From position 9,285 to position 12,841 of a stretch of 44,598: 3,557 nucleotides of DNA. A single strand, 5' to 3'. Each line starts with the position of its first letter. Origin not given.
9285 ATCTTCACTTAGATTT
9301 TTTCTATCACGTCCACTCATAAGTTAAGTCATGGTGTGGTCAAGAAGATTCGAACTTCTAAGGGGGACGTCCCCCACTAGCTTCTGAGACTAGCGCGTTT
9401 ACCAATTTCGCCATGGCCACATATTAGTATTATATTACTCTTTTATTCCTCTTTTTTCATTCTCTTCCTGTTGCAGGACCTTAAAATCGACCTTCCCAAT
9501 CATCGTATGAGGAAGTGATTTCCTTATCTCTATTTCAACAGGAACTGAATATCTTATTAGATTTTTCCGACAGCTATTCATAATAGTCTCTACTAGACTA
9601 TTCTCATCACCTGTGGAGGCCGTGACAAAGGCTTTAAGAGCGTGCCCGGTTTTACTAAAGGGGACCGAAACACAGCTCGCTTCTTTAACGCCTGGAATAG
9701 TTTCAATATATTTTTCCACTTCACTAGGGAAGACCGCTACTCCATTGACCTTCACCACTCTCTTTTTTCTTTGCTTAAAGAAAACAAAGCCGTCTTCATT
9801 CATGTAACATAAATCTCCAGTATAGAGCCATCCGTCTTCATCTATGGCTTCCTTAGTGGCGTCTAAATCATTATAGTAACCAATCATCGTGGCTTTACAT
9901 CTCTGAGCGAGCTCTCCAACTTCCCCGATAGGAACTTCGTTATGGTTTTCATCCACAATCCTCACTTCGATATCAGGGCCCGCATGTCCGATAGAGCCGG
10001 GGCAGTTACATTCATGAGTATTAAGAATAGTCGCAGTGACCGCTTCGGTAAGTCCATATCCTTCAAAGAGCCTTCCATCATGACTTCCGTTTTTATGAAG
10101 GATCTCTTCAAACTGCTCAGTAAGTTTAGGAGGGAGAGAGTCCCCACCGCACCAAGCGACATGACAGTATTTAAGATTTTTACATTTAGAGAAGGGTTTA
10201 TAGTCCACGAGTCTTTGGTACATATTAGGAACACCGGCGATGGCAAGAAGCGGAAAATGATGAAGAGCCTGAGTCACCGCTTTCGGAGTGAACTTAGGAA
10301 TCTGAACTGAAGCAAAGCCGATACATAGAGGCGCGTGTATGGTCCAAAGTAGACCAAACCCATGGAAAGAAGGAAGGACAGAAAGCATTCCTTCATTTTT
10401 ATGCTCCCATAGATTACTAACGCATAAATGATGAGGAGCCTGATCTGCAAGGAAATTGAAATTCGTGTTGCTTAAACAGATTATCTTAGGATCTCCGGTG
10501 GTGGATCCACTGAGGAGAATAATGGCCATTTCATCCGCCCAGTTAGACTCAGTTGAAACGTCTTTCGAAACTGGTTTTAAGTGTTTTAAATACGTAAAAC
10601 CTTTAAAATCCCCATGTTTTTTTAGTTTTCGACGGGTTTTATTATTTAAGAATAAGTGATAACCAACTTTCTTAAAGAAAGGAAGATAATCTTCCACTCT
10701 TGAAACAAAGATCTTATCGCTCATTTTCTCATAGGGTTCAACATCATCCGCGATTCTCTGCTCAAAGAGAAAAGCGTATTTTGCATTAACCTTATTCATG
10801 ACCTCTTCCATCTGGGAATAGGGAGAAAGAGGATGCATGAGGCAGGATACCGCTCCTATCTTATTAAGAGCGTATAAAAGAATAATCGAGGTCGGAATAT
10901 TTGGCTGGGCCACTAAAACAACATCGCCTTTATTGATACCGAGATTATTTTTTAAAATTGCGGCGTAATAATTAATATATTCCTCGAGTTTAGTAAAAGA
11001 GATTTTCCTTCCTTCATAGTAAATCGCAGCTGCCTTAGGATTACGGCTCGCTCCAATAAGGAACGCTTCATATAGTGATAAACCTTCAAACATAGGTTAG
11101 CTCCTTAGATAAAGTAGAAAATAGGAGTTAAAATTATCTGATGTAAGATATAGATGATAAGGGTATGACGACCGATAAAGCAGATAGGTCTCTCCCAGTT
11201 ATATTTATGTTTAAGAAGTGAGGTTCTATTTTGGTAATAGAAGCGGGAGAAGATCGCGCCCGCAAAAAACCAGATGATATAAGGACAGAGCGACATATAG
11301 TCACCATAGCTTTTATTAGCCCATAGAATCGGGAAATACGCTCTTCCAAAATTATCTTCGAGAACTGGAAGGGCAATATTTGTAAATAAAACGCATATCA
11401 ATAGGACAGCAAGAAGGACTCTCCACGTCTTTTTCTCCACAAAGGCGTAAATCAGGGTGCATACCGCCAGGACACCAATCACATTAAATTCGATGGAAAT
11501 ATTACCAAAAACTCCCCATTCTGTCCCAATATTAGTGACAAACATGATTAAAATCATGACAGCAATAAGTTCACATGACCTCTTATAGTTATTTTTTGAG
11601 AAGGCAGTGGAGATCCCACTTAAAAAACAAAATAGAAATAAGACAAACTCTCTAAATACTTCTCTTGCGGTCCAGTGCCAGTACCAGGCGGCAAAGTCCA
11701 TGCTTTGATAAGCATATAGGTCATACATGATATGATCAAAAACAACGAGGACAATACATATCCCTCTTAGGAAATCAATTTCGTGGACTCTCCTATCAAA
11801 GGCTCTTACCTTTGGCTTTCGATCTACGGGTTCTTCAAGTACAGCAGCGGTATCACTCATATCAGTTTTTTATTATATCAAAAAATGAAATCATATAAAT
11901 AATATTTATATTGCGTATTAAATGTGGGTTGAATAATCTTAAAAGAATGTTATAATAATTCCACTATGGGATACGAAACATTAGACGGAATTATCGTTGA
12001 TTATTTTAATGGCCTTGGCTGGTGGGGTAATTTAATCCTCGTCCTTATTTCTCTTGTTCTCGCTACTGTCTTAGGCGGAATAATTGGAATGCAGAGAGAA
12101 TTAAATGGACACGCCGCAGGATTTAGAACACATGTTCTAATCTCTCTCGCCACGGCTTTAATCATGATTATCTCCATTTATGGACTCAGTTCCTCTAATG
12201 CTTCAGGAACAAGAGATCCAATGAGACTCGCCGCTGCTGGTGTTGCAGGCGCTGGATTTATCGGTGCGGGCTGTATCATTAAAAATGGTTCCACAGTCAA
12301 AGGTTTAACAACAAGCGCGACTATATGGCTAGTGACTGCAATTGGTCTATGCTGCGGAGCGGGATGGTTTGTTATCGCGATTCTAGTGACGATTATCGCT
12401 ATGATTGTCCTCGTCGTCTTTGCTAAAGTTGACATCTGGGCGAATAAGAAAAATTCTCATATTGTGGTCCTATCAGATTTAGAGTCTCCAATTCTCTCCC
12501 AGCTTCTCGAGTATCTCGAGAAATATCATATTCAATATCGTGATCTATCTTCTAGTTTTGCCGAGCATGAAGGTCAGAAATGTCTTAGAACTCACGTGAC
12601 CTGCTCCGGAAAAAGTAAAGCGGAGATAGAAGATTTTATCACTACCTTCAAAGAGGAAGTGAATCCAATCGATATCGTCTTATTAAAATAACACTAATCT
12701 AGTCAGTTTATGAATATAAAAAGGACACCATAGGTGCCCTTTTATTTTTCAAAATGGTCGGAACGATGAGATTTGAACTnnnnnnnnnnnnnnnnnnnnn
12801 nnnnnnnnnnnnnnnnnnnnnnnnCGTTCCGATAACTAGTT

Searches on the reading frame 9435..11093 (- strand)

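Call 74: search_protein_families(library=pfam, proteins=[window:9435-11093:-], max_evalue=0.001)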
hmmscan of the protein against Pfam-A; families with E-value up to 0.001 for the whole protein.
window:9435-11093:- (552 aa): 2 families
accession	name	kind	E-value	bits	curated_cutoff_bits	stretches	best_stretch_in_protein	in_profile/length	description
PF00501.34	AMP-binding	-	2.2e-59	201.6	29.9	1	15-407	5-384/384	AMP-binding enzyme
PF13193.12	AMP-binding_C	-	7.8e-12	46.4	24.5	1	458-534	1-76/76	AMP-binding enzyme C-terminal domain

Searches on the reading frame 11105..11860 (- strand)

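Call 74: search_protein_families(library=pfam, proteins=[window:11105-11860:-], max_evalue=0.001)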
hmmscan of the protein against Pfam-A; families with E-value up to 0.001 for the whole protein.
window:11105-11860:- (251 aa): 2 families
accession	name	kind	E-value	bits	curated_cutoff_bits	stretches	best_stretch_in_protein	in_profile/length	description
PF07786.18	HGSNAT_cat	-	1.7e-30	106.6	22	1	24-241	1-221/222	Heparan-alpha-glucosaminide N-acetyltransferase, catalytic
PF01757.29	Acyl_transf_3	-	2.7e-11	43.6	31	1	26-219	2-212/326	Acyltransferase domain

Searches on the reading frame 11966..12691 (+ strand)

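Call 74: search_protein_families(library=pfam, proteins=[window:11966-12691:+], max_evalue=0.001)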
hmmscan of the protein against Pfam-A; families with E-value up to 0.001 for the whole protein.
window:11966-12691:+ (241 aa): 1 family
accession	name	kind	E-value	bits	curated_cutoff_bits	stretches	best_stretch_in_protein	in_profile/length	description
PF02308.21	MgtC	-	3e-34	118.4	31.4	1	30-155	1-118/121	MgtC family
